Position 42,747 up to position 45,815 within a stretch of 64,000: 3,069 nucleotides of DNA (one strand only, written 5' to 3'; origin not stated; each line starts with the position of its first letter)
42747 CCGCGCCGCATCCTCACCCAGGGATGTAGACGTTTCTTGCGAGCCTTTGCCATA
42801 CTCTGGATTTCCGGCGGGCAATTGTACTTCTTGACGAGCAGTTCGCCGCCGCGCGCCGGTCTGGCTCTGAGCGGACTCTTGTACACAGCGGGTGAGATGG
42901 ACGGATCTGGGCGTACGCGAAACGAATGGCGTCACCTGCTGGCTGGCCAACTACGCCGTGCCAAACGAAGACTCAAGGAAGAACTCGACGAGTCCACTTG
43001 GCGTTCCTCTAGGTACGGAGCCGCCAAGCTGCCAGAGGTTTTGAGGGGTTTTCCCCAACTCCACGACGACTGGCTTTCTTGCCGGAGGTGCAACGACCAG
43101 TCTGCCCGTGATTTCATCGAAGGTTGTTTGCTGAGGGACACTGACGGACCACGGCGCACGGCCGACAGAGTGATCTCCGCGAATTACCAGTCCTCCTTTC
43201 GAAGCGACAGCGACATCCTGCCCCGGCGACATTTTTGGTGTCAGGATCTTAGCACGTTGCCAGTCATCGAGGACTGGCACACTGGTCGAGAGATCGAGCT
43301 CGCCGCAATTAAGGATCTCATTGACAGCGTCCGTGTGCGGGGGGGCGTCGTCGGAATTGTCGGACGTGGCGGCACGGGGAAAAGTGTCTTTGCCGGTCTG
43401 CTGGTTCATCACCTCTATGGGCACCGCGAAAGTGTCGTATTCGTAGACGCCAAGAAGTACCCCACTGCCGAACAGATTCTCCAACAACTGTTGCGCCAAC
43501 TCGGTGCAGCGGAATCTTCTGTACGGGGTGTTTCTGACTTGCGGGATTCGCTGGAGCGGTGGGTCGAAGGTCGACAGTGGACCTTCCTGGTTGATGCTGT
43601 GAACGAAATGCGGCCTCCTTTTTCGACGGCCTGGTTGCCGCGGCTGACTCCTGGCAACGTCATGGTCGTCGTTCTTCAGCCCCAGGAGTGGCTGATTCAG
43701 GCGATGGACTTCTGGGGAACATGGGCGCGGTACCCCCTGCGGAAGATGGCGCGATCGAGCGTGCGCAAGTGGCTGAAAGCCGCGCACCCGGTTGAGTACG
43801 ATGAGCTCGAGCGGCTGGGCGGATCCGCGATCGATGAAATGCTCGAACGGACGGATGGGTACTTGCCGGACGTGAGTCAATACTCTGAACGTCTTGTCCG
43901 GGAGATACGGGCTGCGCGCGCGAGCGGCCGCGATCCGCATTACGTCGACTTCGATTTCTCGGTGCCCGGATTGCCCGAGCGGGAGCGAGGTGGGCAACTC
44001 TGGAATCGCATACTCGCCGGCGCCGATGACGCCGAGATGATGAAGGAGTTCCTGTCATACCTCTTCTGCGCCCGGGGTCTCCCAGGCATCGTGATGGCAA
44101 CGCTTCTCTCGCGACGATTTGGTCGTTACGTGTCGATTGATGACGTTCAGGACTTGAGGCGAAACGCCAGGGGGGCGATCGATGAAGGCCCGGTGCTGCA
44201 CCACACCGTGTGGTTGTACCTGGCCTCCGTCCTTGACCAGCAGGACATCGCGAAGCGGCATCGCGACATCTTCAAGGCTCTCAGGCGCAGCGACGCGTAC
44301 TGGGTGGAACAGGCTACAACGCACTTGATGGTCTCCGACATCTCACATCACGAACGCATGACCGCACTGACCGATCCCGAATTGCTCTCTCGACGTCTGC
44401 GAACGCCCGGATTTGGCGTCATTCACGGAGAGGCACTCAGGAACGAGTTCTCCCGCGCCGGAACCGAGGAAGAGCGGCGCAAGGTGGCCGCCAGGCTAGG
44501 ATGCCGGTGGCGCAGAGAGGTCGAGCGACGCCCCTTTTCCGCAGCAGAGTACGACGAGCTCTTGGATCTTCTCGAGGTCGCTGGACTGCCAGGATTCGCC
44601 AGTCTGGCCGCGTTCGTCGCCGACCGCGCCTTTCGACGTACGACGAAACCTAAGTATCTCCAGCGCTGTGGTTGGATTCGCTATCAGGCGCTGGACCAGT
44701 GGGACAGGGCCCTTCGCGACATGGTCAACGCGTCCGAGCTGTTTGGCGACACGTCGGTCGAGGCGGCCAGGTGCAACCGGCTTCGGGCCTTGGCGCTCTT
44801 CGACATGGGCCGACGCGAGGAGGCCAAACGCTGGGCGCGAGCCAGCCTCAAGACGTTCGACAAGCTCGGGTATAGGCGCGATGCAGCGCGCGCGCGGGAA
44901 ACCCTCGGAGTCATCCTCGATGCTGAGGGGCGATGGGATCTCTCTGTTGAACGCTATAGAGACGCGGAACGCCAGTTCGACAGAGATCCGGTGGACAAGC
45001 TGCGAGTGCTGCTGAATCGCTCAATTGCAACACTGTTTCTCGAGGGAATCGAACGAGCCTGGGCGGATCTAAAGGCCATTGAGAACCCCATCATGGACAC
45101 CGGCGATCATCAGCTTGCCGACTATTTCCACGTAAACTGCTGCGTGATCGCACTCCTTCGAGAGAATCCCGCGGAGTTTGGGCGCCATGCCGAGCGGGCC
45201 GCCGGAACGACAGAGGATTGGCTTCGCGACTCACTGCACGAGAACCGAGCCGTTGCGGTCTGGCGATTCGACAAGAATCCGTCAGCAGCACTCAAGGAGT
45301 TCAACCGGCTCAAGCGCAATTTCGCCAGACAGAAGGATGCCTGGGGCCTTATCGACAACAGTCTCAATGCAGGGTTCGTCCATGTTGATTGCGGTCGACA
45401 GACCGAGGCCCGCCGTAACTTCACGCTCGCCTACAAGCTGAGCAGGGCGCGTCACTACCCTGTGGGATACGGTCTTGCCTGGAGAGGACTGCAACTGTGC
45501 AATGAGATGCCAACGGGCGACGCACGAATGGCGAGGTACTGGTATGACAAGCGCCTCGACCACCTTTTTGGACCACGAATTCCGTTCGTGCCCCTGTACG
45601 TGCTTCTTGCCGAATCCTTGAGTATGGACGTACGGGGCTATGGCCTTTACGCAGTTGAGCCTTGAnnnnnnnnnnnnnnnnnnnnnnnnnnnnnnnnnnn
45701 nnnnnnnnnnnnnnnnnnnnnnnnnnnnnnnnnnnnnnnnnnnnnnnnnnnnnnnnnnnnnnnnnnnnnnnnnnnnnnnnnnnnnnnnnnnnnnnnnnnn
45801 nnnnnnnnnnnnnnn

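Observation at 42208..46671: Truncated WYL regulator divergent from a STAND NTPase-TPR protein coupled to a SAM methyltransferase: candidate defence or signalling module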

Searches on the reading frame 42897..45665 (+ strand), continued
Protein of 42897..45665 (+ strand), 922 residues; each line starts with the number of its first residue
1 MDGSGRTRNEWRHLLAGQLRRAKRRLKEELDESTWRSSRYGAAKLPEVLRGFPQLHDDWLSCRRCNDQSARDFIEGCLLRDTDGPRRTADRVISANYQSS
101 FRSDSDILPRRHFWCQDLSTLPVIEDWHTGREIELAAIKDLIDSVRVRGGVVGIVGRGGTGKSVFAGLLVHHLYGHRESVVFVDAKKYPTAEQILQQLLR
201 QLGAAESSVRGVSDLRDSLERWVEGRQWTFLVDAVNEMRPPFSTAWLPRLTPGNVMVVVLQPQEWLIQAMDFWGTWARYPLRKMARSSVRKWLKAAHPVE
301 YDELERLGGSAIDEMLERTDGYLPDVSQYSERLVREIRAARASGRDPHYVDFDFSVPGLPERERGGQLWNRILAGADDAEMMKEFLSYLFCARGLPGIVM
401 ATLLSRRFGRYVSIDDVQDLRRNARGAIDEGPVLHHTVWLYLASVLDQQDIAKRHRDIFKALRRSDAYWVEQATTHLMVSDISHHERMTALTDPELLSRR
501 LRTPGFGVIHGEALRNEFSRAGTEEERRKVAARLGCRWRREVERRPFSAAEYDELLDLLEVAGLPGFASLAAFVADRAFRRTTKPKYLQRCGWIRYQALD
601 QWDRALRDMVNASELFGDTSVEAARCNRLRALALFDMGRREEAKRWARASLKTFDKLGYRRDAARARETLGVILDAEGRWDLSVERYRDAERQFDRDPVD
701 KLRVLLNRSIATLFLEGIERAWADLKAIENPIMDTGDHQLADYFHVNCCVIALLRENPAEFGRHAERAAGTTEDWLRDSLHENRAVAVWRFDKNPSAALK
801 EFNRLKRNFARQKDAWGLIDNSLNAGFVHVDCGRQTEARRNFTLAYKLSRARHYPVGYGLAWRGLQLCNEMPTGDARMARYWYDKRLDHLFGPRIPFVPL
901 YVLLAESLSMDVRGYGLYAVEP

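Call 52: find_encoding_contigs(protein=P0082, flank=5000, max_places=2)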
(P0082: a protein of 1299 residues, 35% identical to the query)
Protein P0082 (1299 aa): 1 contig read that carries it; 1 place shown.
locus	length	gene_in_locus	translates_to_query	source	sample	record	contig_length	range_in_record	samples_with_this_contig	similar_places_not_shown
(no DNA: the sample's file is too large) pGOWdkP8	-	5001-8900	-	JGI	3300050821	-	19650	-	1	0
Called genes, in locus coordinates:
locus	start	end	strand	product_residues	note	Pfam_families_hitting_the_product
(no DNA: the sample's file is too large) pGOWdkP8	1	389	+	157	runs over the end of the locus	PF23381:Beta-prop_IFT122_1st, PF24780:WD40_MABP1-WDR62_1st (weak), PF00400:WD40, PF24814:WD40_Prp19, PF25173:Beta-prop_WDR3_1st, PF25391:WD40_Gbeta, PF25175:Beta-prop_WDR5, PF25174:Beta-prop_THOC3, +9 more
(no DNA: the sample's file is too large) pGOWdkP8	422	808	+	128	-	-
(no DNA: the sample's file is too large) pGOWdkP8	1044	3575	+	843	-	-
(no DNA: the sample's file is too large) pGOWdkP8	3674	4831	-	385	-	PF01209:Ubie_methyltran (faint), PF13489:Methyltransf_23, PF08241:Methyltransf_11 (weak), PF08242:Methyltransf_12 (faint), PF13649:Methyltransf_25 (weak), PF13847:Methyltransf_31 (weak), PF08241:Methyltransf_11 (weak)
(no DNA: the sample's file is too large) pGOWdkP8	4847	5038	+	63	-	-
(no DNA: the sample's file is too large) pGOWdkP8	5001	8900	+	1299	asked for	PF13191:AAA_16, PF24883:NPHP3_N, PF05729:NACHT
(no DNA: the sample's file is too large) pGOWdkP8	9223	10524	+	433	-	PF00890:FAD_binding_2 (weak), PF01593:Amino_oxidase, PF01946:Thi4 (weak), PF03486:HI0933_like (weak), PF12831:FAD_oxidored (faint), PF13450:NAD_binding_8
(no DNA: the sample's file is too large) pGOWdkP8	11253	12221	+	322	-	PF01068:DNA_ligase_A_M, PF04679:DNA_ligase_A_C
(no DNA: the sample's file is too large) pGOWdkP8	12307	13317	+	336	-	PF13229:Beta_helix (weak)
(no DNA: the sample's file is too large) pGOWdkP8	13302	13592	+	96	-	-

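Call 69: search_protein_families(library=padloc, proteins=[P0074, P0075, P0085], max_evalue=0.001)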
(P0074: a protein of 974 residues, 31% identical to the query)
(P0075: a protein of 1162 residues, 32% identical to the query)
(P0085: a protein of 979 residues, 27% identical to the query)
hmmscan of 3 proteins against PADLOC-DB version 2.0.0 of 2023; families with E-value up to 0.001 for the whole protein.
P0074 (974 aa): 0 families

P0075 (1162 aa): 1 family
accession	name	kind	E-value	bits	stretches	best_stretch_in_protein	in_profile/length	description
PDLC02159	Avs1b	-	5.7e-11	38.5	1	346-570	201-432/1924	-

P0085 (979 aa): 7 families
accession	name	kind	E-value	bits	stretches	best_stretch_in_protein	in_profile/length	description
PDLC02403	Aga_TIR-PNTD1-PNTD2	-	3.7e-13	47.3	1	2-128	1-132/443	Class I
PDLC02421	Aga_TIR-PNTD1-PNTD2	-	7.5e-13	46.4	1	1-128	1-133/430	Class I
PDLC02012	SAVED5--SAVED_TIR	-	1.8e-11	41.8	1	4-95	14-105/404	-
PDLC05062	PDC-S66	-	3.9e-07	27.8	1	6-65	151-210/282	-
PDLC00434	ThsB1|ThsB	-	5.1e-06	23.8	1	4-90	139-224/396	TIR-like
PDLC02416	Aga_REase-TIR-PNTD1-PNTD2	-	1e-05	22.4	1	3-129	155-280/572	Class I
PDLC02400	Aga_TIR-PNTD1-PNTD2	-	0.00014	18.3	1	2-89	185-272/639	Class I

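Call 80: predict_structure(alignment_id=A2)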
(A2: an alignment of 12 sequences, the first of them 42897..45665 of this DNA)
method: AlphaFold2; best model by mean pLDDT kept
length: 922 residues; sequences in the alignment: 12
mean_pLDDT: 79.9   pTM: 0.59
mean pLDDT of the five models: 79.9, 78.7, 76.8, 73.7, 73.5
residues with pLDDT >= 90: 392; 70-90: 331; 50-70: 101; < 50: 98
segments of 3 or more residues with pLDDT < 50: 1-15, 32-37, 80-127, 352-359, 429-434, 910-922
pLDDT, mean of each block of 10 residues (from residue 1): 37 48 61 48 66 68 54 58 32 24 26 28 46 87 92 84 81 76 82 87 65 88 89 80 80 92 79 78 81 80 74 75 70 79 74 44 70 81 90 84 95 89 63 56 81 94 88 90 92 93 88 85 84 92 91 93 88 96 94 89 93 91 93 89 94 92 94 91 95 85 95 95 96 85 96 97 93 86 97 98 94 87 98 97 95 91 95 84 90 87 75 29 26
secondary structure, 60 per line:
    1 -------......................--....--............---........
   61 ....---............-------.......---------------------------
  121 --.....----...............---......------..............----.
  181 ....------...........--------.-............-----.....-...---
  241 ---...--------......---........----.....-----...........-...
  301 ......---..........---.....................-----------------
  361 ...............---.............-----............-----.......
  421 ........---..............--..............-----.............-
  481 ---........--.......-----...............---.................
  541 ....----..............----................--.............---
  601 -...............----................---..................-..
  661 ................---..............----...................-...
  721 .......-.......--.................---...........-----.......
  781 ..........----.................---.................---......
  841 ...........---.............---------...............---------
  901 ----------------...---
elements in order (helices of 4 or more, strands of 3 or more residues): H8-29 H32-35 H38-49 H53-64 H68-79 H87-93 H123-127 H132-146 E150-155 H162-175 E180-184 H191-201 H212-223 E229-233 E255-260 H264-271 E276-280 H286-296 H298-306 H310-319 H323-343 H361-375 H379-391 H397-408 H414-428 H432-445 H448-461 H467-479 H484-491 H494-500 H506-520 H524-544 H549-562 H567-582 H585-597 H602-616 H621-636 H640-657 H660-676 H680-693 H698-716 H718-727 H729-735 H738-754 H758-768 H774-790 H795-811 H815-831 H835-851 H855-867 H877-891

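Call 82: fold_search(model_id=the predicted structure, library=pdb)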
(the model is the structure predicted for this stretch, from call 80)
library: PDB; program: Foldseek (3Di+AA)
matches with E <= 10: 1632; with E <= 0.001: 101
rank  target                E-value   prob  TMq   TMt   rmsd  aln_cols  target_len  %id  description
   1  6mfv_A                1.5e-07  1.00  0.24  0.31  18.7       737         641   13  Crystal structure of the Signal Transduction ATPase with Numerous Domains (STAND) protein with a tetratricopeptide rep (released 2019-02-20)
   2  5dse_C                2.0e-06  1.00  0.26  0.32  24.8       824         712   13  Crystal Structure of the TTC7B/Hyccin Complex (released 2015-12-02)
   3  5dse_A                4.5e-06  1.00  0.27  0.40  14.8       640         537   12  Crystal Structure of the TTC7B/Hyccin Complex (released 2015-12-02)
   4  5a7d_F                7.0e-06  1.00  0.20  0.46  10.2       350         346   16  Tetrameric assembly of LGN with Inscuteable (released 2016-08-03)
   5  9h2l_A                1.4e-05  1.00  0.20  0.22  24.1       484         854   13  Cryo-EM structure of an octameric G10-resistosome from wheat (released 2025-09-24)
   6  5a7d_C                1.5e-05  1.00  0.21  0.48   9.8       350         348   16  Tetrameric assembly of LGN with Inscuteable (released 2016-08-03)
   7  5a7d_H                1.7e-05  1.00  0.20  0.46  10.3       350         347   16  Tetrameric assembly of LGN with Inscuteable (released 2016-08-03)
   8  5a7d_B                2.4e-05  1.00  0.20  0.46  10.1       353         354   16  Tetrameric assembly of LGN with Inscuteable (released 2016-08-03)
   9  9bax_D                2.4e-05  1.00  0.26  0.35  14.9       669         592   12  PI4KA complex bound to C-terminus of EFR3A (released 2024-11-27)
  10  4g2v_A                2.5e-05  1.00  0.21  0.53   9.5       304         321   14  Structure complex of LGN binding with FRMPD1 (released 2013-01-23)
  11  6eou                  2.5e-05  1.00  0.18  0.41  11.9       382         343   16  O-GlcNAc transferase TPR domain with the intellectual disability associated mutation L254F (released 2018-05-09)
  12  5a7d_G                2.7e-05  1.00  0.21  0.47   9.9       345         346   16  Tetrameric assembly of LGN with Inscuteable (released 2016-08-03)
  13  8fgw_D                3.5e-05  1.00  0.15  0.12  29.8      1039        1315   10  Human IFT-A complex structures provide molecular insights into ciliary transport (released 2023-02-22)
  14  7yea_A                3.7e-05  1.00  0.24  0.22  16.1       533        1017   15  Human O-GlcNAc transferase Dimer (released 2023-07-12)
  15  1w3b_B                3.8e-05  1.00  0.19  0.38  13.0       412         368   17  The superhelical TPR domain of O-linked GlcNAc transferase reveals structural similarities to importin alpha. (released 2004-09-09)
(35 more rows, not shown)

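Call 98: find_encoding_contigs(protein=P0085, flank=5000, max_places=2)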
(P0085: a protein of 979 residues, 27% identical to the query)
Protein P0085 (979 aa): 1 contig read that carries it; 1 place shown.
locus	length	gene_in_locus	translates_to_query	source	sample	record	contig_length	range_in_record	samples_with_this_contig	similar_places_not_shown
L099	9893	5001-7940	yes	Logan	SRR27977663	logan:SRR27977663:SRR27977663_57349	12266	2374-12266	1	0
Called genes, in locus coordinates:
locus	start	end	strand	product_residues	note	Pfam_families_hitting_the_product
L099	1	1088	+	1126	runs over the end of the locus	PF13809:Tubulin_2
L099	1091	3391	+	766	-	-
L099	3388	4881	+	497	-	-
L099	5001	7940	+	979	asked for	PF01582:TIR (faint), PF13676:TIR_2, PF13191:AAA_16, PF24883:NPHP3_N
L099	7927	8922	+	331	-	PF01209:Ubie_methyltran (faint), PF13489:Methyltransf_23, PF08242:Methyltransf_12 (faint), PF13649:Methyltransf_25 (faint), PF13847:Methyltransf_31 (faint), PF08241:Methyltransf_11 (weak)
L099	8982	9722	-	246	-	PF02470:MlaD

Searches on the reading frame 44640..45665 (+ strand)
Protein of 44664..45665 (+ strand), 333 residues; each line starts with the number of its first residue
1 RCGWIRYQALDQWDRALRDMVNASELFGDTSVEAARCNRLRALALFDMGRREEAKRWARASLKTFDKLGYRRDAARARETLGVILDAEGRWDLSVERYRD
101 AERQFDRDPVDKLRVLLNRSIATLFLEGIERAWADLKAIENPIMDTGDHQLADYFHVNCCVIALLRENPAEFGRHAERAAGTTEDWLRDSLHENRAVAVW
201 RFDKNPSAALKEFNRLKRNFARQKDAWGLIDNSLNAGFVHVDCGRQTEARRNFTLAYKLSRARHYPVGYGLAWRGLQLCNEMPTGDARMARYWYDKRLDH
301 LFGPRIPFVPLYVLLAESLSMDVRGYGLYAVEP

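Call 46: find_related_loci(query=A3, collection=metagenome_contigs, flank=6000)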
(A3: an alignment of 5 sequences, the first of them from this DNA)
Query A3 (341 aa) in metagenome_contigs; peptide patterns used: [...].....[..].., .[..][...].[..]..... (x = any residue, [..] = any of these).
66 stretches matched a pattern; 2 encode a relative of the query (tblastn E <= 1e-3); 2 distinct loci.
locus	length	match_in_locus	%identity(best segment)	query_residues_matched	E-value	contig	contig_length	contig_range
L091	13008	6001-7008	36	1-330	2e-42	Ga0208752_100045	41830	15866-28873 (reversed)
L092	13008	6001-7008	36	1-330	2e-42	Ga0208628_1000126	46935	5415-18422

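Call 94: search_dna_similar(query=window:44664-45665:+, collection=plasmids, mode=protein, max_rows=10, max_evalue=0.000001)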
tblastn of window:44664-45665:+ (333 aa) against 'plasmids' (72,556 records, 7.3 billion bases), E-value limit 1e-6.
No match.
